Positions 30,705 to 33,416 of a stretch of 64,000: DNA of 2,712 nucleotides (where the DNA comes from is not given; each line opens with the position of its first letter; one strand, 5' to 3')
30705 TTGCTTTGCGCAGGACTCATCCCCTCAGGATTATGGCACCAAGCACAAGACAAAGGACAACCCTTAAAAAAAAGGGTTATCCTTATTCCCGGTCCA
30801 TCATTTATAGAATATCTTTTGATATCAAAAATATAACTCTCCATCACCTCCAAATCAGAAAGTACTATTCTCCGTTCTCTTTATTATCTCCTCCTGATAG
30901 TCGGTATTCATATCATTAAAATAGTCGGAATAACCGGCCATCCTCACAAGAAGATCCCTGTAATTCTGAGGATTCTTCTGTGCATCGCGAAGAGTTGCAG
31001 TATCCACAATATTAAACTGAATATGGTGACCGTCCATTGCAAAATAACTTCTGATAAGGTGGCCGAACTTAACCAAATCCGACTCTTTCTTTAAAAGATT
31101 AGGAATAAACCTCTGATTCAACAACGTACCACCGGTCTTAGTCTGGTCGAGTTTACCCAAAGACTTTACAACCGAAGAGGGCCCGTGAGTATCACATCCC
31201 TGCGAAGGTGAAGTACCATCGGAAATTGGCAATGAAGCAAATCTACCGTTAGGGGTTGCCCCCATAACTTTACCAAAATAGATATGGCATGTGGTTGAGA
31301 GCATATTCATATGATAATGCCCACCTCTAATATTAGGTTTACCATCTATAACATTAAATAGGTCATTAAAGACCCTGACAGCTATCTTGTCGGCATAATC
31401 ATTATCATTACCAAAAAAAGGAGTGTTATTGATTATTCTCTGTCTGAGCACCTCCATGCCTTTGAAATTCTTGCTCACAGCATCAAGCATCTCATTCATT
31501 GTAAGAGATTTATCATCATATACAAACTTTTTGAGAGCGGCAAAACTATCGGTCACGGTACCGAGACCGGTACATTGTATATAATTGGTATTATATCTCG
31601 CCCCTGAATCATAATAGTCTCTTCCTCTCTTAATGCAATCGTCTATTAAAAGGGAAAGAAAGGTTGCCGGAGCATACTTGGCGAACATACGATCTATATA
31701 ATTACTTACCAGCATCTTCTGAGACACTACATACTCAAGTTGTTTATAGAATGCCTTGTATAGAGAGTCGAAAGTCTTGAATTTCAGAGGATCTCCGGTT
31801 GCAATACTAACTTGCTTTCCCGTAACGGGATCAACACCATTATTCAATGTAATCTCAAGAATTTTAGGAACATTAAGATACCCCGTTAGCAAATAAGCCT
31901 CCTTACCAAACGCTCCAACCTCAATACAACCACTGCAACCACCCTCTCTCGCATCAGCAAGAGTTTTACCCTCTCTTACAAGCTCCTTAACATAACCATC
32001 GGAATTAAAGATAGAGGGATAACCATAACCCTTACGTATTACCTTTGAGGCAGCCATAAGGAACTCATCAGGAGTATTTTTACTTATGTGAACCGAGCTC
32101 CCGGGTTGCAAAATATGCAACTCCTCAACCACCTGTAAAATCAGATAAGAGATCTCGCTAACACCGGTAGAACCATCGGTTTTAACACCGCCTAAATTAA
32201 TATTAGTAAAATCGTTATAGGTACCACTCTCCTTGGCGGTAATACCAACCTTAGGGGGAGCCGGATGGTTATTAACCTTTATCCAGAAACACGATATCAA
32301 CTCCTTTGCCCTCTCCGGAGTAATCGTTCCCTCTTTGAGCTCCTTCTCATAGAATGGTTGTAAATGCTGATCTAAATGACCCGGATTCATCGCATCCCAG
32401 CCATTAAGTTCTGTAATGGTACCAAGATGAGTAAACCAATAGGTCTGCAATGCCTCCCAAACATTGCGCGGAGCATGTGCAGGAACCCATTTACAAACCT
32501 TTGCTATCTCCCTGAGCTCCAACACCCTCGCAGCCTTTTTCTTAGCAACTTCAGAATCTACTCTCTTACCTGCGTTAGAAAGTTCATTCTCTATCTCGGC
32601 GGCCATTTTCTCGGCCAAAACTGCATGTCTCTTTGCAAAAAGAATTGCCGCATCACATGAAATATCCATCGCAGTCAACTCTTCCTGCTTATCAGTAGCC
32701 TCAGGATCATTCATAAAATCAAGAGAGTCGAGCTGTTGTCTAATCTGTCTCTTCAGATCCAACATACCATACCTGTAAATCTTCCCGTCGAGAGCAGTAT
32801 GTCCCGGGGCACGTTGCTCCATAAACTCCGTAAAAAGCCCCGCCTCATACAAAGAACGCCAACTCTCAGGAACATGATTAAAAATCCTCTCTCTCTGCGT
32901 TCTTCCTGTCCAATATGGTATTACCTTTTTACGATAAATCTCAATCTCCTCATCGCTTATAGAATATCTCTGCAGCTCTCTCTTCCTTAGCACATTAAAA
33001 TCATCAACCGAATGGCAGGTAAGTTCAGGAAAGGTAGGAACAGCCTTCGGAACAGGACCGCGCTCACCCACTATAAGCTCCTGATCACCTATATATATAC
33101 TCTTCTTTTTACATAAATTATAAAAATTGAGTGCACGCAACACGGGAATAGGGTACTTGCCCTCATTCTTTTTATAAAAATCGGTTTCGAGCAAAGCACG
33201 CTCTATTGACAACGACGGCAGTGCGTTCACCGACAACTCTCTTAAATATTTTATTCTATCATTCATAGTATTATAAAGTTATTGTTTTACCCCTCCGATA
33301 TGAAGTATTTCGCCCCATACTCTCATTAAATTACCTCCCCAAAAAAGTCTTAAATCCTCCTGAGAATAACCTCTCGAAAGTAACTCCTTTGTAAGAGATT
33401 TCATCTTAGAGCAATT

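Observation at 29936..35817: Transporter / secreted M19 dipeptidase / glycyl radical enzyme / activase operon with no assigned substrate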

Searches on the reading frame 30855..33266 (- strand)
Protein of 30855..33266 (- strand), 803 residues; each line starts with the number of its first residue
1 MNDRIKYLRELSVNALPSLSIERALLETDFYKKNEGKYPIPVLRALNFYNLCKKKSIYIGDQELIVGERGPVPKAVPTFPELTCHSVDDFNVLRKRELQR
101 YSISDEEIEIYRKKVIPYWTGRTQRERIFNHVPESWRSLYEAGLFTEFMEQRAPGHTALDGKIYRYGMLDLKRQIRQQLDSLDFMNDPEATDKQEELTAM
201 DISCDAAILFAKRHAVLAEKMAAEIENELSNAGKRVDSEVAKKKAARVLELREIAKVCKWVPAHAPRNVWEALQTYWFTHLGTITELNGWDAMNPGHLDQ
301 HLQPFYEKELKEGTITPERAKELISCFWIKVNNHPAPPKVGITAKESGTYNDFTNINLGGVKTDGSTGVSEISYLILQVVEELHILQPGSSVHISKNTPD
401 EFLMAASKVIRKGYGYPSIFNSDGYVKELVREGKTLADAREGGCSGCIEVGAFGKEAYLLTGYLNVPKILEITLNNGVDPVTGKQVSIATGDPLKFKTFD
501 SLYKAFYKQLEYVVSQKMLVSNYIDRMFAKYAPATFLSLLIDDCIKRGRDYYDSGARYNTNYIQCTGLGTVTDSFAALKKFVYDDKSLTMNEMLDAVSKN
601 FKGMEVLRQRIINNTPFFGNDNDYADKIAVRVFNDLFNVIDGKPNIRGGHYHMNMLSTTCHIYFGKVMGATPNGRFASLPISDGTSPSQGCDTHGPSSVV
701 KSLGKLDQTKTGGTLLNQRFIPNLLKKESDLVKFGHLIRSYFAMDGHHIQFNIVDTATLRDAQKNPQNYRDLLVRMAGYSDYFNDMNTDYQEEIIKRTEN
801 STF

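Call 4: search_protein_families(library=pfam, proteins=[window:30855-33266:-])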
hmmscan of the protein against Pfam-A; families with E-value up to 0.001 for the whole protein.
window:30855-33266:- (803 aa): 3 families
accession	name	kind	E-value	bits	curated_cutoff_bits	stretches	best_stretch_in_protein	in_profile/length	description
PF02901.20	PFL-like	-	1.2e-224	748.1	24.3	1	1-665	1-647/647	Pyruvate formate lyase-like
PF01228.26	Gly_radical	-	7.4e-31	107.3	22.2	1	682-784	2-106/106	Glycine radical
PF11230.13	YjjI-like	-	0.00045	19.1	23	0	256-429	61-205/485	Glycyl radical enzyme YjjI-like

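Call 5: search_protein_families(library=ncbifam, proteins=[window:30855-33266:-])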
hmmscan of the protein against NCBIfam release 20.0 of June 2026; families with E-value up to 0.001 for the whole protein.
window:30855-33266:- (803 aa): 13 families
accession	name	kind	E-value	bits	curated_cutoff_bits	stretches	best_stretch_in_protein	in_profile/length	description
NF043068.1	glycl_HYPD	equivalog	0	1143.8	1100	1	2-801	1-783/784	trans-4-hydroxy-L-proline dehydratase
TIGR01774.1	PFL2-3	subfamily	4e-173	577.6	678.2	1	1-800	2-784/786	formate C-acetyltransferase/glycerol dehydratase family glycyl radical enzyme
NF048011.1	SfplDhtHpsGDes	equivalog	2.4e-159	532.2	1000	1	13-801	34-820/821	(2S)-3-sulfopropanediol dehydratase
TIGR04394.1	choline_CutC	equivalog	4.3e-137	458.8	1050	1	2-799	2-785/789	choline trimethylamine-lyase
NF048009.1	SfplDhtHpfGKleb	equivalog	5.8e-132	441.5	1000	1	4-799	27-821/824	(2S)-3-sulfopropanediol dehydratase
NF007437.0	PRK09983.1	equivalog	1.6e-125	420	1109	1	1-800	1-763/765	formate C-acetyltransferase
NF033718.1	indole_decarb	equivalog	3.1e-119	399.5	1100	1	167-800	228-866/868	indoleacetate decarboxylase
NF033715.1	glycyl_HPDL_Lrg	equivalog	2.3e-97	326.8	1150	2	227-601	284-678/901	4-hydroxyphenylacetate decarboxylase large subunit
TIGR01255.1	pyr_form_ly_1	equivalog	1.6e-39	136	994.2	1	225-798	193-739/744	formate C-acetyltransferase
NF038360.1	rad_fix_GrcA3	exception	1.1e-13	51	158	1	736-798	11-73/78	autonomous glycyl radical cofactor GrcA3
TIGR04365.1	spare_glycyl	equivalog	6.3e-09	36.2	170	1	745-799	68-122/126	autonomous glycyl radical cofactor GrcA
NF008341.1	PRK11127.1-1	equivalog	1.1e-08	34.9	145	1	747-798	24-75/80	autonomous glycyl radical cofactor GrcA2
TIGR04040.1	glycyl_YjjI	hypoth_equivalog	2.5e-05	23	498.3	1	255-431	71-218/497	YjjI family glycine radical enzyme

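Call 6: search_solved_structures(query=window:30855-33266:-, show_alignments=1, max_evalue=1e-50)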
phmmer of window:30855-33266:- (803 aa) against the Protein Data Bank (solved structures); distinct sequences matched with E-value up to 1e-50: 31.
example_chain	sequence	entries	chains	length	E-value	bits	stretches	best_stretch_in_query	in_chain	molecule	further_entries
6vxc_A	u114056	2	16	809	1.5e-286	955.8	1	3-800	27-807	Trans-4-hydroxy-L-proline dehydratase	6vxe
1r8w_A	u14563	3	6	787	1.3e-150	506.3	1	3-800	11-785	glycerol dehydratase | B12-independent glycerol dehydratase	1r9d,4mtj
9rco_A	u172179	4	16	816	4.8e-127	428.4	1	2-800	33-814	Glycyl radical protein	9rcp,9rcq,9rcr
5i2a_A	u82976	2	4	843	1.5e-125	423.5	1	2-605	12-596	Diol-dehydratase | Diol dehydratase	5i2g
6lon_B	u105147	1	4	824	5.7e-122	411.6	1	15-801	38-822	PFL2/glycerol dehydratase family glycyl radical enzyme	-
9f3w_A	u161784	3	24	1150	1.2e-120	407.2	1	3-799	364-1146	Choline trimethylamine-lyase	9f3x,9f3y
8iof_A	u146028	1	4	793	1.4e-120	407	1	4-800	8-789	Benzylsuccinate synthase alpha subunit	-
8id1_A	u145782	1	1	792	2.9e-120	405.9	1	3-800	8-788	Formate C-acetyltransferase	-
5fay_A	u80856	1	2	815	4.5e-117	395.4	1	8-798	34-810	Choline trimethylamine-lyase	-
9ht9_A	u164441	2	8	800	5.8e-117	395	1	8-798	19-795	Choline trimethylamine-lyase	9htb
9r0v_A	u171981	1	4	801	5.8e-117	395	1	8-798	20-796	Choline trimethylamine-lyase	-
6vue_A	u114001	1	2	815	6.3e-117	394.9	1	8-798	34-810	Choline trimethylamine-lyase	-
5faw_A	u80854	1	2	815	6.4e-117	394.9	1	8-798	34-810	Choline trimethylamine-lyase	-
5fau_A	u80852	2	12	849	7.3e-117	394.7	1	8-798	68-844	Choline trimethylamine-lyase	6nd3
5fav_A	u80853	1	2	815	1.6e-116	393.6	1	8-798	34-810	Choline trimethylamine-lyase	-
7vua_A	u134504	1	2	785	5.4e-111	375.3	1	4-798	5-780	HplG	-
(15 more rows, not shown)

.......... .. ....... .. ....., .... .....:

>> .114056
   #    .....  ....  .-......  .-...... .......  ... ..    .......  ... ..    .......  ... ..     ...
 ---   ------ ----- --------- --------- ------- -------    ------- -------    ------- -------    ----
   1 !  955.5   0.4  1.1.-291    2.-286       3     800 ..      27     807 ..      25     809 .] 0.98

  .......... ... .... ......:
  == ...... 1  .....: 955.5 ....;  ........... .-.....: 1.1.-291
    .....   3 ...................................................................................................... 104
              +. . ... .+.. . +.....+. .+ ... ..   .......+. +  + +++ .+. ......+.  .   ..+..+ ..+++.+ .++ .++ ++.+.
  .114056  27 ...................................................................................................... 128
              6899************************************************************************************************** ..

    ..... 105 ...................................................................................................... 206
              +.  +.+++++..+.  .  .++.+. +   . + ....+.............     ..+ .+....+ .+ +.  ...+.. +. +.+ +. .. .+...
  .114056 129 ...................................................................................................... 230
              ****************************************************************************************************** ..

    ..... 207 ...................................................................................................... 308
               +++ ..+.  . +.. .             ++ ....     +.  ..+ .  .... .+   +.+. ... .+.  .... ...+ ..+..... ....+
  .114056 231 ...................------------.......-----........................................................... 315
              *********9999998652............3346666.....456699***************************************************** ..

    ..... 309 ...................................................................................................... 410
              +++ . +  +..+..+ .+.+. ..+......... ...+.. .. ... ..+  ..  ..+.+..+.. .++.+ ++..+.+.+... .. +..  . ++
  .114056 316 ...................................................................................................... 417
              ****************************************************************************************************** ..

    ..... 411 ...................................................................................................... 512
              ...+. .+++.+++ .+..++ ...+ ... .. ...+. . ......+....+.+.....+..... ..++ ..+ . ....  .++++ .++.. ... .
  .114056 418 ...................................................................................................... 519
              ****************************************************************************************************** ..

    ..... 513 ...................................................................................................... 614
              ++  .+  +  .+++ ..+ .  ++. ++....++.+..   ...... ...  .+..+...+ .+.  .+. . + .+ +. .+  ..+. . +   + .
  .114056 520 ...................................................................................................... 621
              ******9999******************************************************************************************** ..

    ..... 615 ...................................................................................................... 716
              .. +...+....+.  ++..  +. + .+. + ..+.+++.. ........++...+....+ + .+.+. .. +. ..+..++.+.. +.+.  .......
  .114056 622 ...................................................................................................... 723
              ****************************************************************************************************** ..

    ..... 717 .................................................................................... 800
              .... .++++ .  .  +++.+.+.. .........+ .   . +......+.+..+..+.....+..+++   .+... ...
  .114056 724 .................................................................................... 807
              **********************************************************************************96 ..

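Call 18: find_related_loci(query=window:30855-33266:-, collection=genome_contigs, flank=10000)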
Query window:30855-33266:- (803 aa) in genome_contigs; peptide patterns used: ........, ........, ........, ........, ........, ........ (x = any residue, [..] = any of these).
600 stretches matched a pattern (row limit reached: there are more); 557 encode a relative of the query (tblastn E <= 1e-3); the best 80 are kept; 80 distinct loci.
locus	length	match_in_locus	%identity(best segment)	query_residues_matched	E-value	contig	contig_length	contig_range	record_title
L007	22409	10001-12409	78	1-803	0e+0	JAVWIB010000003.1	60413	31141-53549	MAG: Bacteroidales bacterium isolate CGS1Y2-bin48 NODE_316_length_60413_cov_6.342424, whole genome shotgun sequence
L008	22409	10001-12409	78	1-803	0e+0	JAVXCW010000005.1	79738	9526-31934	MAG: Bacteroidales bacterium isolate CGS5Y2-bin84 NODE_208_length_79738_cov_45.929119, whole genome shotgun sequence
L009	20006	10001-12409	95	1-803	0e+0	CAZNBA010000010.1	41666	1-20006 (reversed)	MAG TPA_asm: uncultured Muribaculaceae bacterium isolate binchicken_co154_474 genome assembly, contig: NODE_1121_length_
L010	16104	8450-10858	76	1-803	0e+0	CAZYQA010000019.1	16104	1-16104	MAG TPA_asm: uncultured Muribaculaceae bacterium isolate SRP335695_co1_23 genome assembly, contig: NODE_1682_length_1610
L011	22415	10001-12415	73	1-800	0e+0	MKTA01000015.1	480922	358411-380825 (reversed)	MAG: Bacteroidetes bacterium 41-46 SCNpilot_bf_inoc_scaffold_26, whole genome shotgun sequence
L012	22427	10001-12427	74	1-803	0e+0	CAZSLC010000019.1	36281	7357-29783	MAG TPA_asm: uncultured Muribaculaceae bacterium isolate binchicken_co79_75 genome assembly, contig: NODE_1075_length_36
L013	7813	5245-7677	73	1-803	0e+0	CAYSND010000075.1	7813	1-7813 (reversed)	MAG TPA_asm: uncultured Muribaculaceae bacterium isolate SRP192927_co10_45 genome assembly, contig: NODE_8277_length_781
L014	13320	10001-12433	73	1-803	0e+0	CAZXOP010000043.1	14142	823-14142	MAG TPA_asm: uncultured Muribaculaceae bacterium isolate SRP263991_co5_280 genome assembly, contig: NODE_8414_length_141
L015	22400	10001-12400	72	1-803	0e+0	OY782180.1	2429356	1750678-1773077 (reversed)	MAG: Bacteroidales bacterium isolate 6865eb80-0167-452b-a26f-3b1968b004fa genome assembly, chromosome: 1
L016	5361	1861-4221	73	1-803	0e+0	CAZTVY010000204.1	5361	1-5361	MAG TPA_asm: uncultured Rikenellaceae bacterium isolate SRP216815_co1_224 genome assembly, contig: NODE_22251_length_536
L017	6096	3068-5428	73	1-803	0e+0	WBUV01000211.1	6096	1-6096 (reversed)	MAG: Bacteroidales bacterium isolate SB25 contig_4722, whole genome shotgun sequence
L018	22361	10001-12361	72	1-803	0e+0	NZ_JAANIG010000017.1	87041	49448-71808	Perlabentimonas gracilis strain M08_MB NODE_17_length_87041_cov_20.013986, whole genome shotgun sequence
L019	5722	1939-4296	71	1-803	0e+0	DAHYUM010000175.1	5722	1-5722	MAG TPA_asm: bacterium isolate clean4509 NODE_175_length_5722_cov_2.328255, whole genome shotgun sequence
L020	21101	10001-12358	72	1-803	0e+0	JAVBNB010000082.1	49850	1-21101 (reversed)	MAG: Tannerella sp. isolate EPI_MAG_00067 c_000002008512, whole genome shotgun sequence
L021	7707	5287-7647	72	1-803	0e+0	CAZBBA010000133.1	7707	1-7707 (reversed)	MAG TPA_asm: uncultured Rikenellaceae bacterium isolate binchicken_co168_294 genome assembly, contig: NODE_14963_length_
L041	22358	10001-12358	71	1-803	0e+0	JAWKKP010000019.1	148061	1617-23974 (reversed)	MAG: Draconibacterium sp. isolate AC2.94 AC2.94.fa-19, whole genome shotgun sequence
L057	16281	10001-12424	71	1-803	0e+0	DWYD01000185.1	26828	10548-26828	MAG TPA_asm: Candidatus Coprenecus merdipullorum isolate Gambia11-1358 Gambia11__C79834_L26828_SAMN16086521, whole genom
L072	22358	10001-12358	70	1-803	0e+0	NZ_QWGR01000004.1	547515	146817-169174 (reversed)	Maribellus luteus strain XSD2 XSD2_scaffold4, whole genome shotgun sequence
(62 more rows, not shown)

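Call 29: search_protein_families(library=pfam, alignment_id=A1, max_evalue=0.00001)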
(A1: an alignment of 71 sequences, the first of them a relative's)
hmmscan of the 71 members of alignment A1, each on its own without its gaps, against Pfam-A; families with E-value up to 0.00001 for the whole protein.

A. member 1, L007:7570-9078:- (503 aa): 1 family
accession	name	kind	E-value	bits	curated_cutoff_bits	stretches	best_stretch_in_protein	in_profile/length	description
PF03616.19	Glt_symporter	-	6.1e-19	68.4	26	1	71-397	12-326/368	Sodium/glutamate symporter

B. families by the number of members that match (of 71 scanned): 78 families (the first 25 are shown)
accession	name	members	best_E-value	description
PF00557.29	Peptidase_M24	5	5.7e-47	Metallopeptidase family M24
PF14127.11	DUF4294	4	5.3e-50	Domain of unknown function (DUF4294)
PF05195.22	AMP_N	4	2.1e-27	Aminopeptidase P, N-terminal domain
PF00072.30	Response_reg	3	3.5e-27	Response regulator receiver domain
PF01244.27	Peptidase_M19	2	2e-97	Membrane dipeptidase (Peptidase family M19)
PF03781.23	FGE-sulfatase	2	7.5e-81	Sulfatase-modifying factor enzyme 1-like domain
PF00501.34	AMP-binding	2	9e-71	AMP-binding enzyme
PF00474.23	SSF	2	6e-67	Sodium:solute symporter family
PF08447.18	PAS_3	2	2.9e-52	PAS fold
PF13426.13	PAS_9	2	1.4e-42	PAS domain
PF00255.25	GSHPx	2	1.6e-35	Glutathione peroxidase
PF00696.33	AA_kinase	2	6.8e-35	Amino acid kinase family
PF02518.31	HATPase_c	2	1.7e-33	Histidine kinase-, DNA gyrase B-, and HSP90-like ATPase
PF00989.32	PAS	2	3.2e-27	PAS fold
PF19643.4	DUF6146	2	2.4e-21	Family of unknown function (DUF6146)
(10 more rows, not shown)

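Call 30: search_protein_families(library=pfam, alignment_id=A2, max_evalue=0.00001)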
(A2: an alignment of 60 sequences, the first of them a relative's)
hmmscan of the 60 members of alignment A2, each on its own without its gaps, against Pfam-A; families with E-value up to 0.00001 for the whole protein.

A. member 1, L007:13631-14047:+ (139 aa): 1 family
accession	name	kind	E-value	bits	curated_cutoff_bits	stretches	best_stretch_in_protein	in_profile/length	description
PF00252.24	Ribosomal_L16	-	1.3e-50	171.2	27.9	1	4-132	1-132/132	Ribosomal protein L16p/L10e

B. families by the number of members that match (of 60 scanned): 84 families (the first 25 are shown)
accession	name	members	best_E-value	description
PF00252.24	Ribosomal_L16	4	3.9e-51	Ribosomal protein L16p/L10e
PF00924.24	MS_channel_2nd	3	1.4e-15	Mechanosensitive ion channel, beta-domain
PF00464.25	SHMT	2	1.4e-165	Serine hydroxymethyltransferase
PF02152.23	FolB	2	5.4e-32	Dihydroneopterin aldolase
PF02518.31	HATPase_c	2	1.5e-24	Histidine kinase-, DNA gyrase B-, and HSP90-like ATPase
PF12833.13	HTH_18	2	6.7e-20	Helix-turn-helix domain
PF01433.26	Peptidase_M1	2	4.3e-17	Peptidase family M1 domain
PF18962.6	Por_Secre_tail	2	1.7e-14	Secretion system C-terminal sorting domain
PF00165.29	HTH_AraC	2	1.6e-07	Bacterial regulatory helix-turn-helix proteins, AraC family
PF14134.11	DUF4301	1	1e-222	Domain of unknown function (DUF4301)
PF10459.15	Peptidase_S46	1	1.7e-157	Peptidase S46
PF06826.17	Asp-Al_Ex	1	4.9e-87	Predicted Permease Membrane Region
PF02646.22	RmuC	1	1.7e-74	RmuC family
PF00701.28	DHDPS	1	3.6e-62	Dihydrodipicolinate synthetase family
PF00480.26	ROK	1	3.6e-59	ROK family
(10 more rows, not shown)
